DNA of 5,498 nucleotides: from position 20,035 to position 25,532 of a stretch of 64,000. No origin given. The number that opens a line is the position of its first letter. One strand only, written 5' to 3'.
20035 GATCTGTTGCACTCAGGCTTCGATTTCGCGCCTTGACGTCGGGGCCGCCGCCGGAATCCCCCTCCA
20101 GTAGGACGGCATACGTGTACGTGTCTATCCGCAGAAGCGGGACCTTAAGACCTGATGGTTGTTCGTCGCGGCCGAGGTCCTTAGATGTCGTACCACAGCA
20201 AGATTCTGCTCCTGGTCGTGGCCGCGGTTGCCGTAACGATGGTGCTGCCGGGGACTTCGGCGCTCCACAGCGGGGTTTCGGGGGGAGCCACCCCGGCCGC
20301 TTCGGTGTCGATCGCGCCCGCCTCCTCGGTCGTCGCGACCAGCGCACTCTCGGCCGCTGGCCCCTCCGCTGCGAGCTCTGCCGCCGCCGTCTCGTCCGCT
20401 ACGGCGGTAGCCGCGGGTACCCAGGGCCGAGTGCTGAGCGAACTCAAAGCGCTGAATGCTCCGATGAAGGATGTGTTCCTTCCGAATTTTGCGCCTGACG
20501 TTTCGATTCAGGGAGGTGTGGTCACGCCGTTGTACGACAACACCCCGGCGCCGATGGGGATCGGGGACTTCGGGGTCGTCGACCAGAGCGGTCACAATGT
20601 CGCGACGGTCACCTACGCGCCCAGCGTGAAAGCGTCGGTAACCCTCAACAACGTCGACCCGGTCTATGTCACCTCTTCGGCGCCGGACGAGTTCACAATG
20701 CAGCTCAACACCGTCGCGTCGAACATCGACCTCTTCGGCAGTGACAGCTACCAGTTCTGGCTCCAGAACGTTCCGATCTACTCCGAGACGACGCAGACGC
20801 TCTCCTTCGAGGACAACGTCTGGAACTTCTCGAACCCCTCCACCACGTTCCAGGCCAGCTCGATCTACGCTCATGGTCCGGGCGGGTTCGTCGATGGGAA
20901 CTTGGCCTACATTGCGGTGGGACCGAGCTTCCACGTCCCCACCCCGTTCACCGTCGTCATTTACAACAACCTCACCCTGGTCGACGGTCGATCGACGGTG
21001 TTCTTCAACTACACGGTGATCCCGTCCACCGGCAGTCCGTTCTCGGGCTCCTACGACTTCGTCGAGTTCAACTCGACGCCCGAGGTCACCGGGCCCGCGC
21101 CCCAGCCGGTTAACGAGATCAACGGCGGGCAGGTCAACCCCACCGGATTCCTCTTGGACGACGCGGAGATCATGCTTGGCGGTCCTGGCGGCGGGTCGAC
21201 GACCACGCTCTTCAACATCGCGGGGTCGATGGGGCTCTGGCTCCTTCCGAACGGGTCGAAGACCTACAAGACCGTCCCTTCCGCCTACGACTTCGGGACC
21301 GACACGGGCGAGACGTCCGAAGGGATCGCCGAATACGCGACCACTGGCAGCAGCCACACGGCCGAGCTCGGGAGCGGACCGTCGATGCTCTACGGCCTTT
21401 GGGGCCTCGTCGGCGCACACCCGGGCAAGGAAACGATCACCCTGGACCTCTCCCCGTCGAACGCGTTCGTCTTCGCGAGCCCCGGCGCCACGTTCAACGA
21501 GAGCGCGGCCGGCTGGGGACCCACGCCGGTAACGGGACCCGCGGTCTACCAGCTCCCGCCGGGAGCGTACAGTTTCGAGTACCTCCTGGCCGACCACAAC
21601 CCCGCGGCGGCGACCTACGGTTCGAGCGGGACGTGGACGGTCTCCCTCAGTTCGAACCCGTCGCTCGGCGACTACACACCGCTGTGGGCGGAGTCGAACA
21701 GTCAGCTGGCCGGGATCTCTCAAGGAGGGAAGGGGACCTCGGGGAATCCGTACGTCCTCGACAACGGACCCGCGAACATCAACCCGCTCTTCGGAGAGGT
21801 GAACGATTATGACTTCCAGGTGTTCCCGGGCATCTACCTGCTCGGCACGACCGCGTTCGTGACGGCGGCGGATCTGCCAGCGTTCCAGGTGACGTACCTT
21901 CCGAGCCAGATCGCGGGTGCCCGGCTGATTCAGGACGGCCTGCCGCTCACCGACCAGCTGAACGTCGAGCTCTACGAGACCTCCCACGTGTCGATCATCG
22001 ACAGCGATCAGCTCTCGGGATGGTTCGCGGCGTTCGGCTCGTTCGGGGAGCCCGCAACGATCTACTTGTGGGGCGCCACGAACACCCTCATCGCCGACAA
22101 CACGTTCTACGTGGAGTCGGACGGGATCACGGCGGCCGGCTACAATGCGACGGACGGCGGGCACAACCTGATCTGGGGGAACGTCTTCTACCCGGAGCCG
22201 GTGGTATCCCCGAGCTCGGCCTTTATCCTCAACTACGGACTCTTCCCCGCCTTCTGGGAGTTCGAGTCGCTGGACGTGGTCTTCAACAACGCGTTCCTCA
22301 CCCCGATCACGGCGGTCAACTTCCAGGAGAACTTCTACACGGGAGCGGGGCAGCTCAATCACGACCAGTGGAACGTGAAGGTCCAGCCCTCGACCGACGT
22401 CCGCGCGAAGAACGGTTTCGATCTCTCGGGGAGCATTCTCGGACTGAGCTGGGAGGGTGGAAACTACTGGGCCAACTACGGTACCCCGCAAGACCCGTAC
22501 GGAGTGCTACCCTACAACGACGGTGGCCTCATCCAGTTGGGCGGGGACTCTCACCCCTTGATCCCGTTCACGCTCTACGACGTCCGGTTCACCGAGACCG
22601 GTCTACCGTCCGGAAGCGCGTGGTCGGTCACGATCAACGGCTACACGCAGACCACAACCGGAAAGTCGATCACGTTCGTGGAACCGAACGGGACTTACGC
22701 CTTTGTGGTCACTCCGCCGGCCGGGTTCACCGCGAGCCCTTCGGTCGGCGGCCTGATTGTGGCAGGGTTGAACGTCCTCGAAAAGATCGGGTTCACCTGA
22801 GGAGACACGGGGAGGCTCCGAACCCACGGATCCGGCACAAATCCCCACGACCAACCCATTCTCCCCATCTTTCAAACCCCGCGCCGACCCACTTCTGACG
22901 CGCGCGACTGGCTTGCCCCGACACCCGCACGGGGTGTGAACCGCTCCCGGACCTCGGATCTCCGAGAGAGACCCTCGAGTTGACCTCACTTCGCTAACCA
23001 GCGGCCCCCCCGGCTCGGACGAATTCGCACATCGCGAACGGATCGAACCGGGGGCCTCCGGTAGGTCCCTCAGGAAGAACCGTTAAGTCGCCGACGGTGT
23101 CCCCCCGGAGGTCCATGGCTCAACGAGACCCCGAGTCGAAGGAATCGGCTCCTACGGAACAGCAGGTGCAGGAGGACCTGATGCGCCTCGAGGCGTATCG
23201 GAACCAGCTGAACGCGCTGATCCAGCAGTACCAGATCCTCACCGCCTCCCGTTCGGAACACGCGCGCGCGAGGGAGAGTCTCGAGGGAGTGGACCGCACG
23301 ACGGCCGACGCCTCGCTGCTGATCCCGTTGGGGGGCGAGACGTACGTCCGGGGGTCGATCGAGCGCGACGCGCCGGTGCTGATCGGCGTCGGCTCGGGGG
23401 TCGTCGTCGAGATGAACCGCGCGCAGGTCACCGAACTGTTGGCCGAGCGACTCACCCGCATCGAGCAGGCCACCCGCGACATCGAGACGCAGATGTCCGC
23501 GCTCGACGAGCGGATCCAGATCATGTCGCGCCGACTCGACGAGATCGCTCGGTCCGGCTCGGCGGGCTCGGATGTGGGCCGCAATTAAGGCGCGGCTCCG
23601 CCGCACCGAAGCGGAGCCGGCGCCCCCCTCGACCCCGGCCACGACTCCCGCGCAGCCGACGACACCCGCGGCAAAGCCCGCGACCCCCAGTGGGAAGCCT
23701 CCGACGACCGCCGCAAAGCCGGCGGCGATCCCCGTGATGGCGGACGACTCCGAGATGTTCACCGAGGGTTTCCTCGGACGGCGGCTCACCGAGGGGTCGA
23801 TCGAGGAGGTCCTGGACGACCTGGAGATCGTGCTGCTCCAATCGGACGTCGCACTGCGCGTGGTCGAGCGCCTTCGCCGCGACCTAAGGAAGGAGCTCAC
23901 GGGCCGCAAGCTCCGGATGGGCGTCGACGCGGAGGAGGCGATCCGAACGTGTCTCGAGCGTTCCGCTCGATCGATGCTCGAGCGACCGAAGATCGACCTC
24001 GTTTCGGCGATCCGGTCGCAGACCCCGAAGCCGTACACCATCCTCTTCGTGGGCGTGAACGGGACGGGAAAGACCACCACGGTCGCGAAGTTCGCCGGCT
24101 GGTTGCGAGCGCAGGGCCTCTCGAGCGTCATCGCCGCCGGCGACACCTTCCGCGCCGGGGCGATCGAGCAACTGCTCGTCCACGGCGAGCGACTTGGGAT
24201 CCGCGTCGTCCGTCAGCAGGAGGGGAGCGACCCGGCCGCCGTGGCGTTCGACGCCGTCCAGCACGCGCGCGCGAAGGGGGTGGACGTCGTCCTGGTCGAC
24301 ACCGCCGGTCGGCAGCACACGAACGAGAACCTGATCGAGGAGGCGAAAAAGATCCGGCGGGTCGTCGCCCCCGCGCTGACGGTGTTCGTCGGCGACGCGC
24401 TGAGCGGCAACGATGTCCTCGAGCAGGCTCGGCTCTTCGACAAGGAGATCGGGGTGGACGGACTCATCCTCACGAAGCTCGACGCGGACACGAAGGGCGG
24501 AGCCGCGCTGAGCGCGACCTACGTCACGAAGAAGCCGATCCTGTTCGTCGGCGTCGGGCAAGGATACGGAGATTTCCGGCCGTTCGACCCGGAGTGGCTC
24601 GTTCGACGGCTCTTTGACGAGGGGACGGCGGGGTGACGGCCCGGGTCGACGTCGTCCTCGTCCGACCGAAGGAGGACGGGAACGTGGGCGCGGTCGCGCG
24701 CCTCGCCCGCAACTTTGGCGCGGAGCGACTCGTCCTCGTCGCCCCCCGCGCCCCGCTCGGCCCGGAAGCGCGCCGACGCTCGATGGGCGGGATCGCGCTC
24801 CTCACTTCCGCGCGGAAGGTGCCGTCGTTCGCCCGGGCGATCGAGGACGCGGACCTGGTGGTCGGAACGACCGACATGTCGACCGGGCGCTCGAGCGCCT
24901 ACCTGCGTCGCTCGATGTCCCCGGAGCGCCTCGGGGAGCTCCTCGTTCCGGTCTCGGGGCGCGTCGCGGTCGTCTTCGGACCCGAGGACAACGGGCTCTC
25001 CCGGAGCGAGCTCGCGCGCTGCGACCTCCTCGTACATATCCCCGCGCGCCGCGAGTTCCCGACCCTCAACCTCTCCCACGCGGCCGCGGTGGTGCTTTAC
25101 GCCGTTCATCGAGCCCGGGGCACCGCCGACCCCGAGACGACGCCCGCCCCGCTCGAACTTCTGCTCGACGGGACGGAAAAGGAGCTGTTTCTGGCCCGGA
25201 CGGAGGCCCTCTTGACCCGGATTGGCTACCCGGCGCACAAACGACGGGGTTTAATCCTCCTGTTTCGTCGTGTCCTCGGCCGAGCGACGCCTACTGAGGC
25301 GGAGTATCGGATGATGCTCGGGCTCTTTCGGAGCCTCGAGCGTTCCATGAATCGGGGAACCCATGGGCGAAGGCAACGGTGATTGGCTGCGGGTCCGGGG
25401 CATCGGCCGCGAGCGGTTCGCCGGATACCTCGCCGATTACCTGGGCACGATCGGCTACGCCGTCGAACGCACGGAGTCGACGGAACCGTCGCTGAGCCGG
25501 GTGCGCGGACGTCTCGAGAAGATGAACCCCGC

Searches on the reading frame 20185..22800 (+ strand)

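Call 11: search_protein_families(library=pfam, proteins=[window:20185-22800:+], max_evalue=0.001)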
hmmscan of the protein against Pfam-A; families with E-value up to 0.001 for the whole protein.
window:20185-22800:+ (871 aa): 1 family
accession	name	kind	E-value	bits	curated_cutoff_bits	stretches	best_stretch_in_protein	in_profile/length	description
PF05317.16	Thermopsin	-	1.2e-51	176.1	25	1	113-380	5-255/256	Thermopsin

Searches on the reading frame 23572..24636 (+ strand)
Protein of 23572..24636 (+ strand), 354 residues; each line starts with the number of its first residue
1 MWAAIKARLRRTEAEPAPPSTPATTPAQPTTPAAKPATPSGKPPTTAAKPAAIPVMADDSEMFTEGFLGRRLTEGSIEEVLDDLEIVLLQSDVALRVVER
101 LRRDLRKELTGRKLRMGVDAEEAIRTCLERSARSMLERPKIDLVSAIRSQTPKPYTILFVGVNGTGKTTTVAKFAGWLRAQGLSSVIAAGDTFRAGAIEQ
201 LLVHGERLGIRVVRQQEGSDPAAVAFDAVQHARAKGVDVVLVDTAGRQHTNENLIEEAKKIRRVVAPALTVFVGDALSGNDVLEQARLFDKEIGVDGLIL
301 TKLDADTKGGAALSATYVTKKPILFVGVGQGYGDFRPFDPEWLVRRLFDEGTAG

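Call 11: search_protein_families(library=pfam, proteins=[window:23572-24636:+], max_evalue=0.001)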
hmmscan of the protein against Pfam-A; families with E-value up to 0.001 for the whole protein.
window:23572-24636:+ (354 aa): 4 families
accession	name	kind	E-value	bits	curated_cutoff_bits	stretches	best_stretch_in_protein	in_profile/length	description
PF00448.28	SRP54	-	4.3e-74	248.9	22.7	1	155-348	2-195/196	SRP54-type protein, GTPase domain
PF02881.24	SRP54_N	-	1.2e-09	38.7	22.4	1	69-125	15-72/75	SRP54-type protein, helical bundle domain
PF13207.12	AAA_17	-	0.00021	22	27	1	160-272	1-107/136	AAA domain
PF13671.12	AAA_33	-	0.00031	21.5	27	0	157-259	2-93/143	AAA domain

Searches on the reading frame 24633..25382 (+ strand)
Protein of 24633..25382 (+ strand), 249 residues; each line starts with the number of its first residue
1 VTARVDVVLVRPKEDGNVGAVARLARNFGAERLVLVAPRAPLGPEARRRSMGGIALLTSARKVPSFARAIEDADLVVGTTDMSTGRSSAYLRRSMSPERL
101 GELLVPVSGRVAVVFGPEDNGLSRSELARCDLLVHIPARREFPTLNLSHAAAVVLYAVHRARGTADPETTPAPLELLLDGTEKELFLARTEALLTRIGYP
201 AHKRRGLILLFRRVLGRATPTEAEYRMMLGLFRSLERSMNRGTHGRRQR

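Call 11: search_protein_families(library=pfam, proteins=[window:24633-25382:+], max_evalue=0.001)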
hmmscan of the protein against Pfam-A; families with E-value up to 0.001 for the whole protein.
window:24633-25382:+ (249 aa): 1 family
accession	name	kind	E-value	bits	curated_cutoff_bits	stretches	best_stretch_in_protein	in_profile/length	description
PF00588.24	SpoU_methylase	-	5.9e-29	101.4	29.7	1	6-156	3-142/142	SpoU rRNA Methylase family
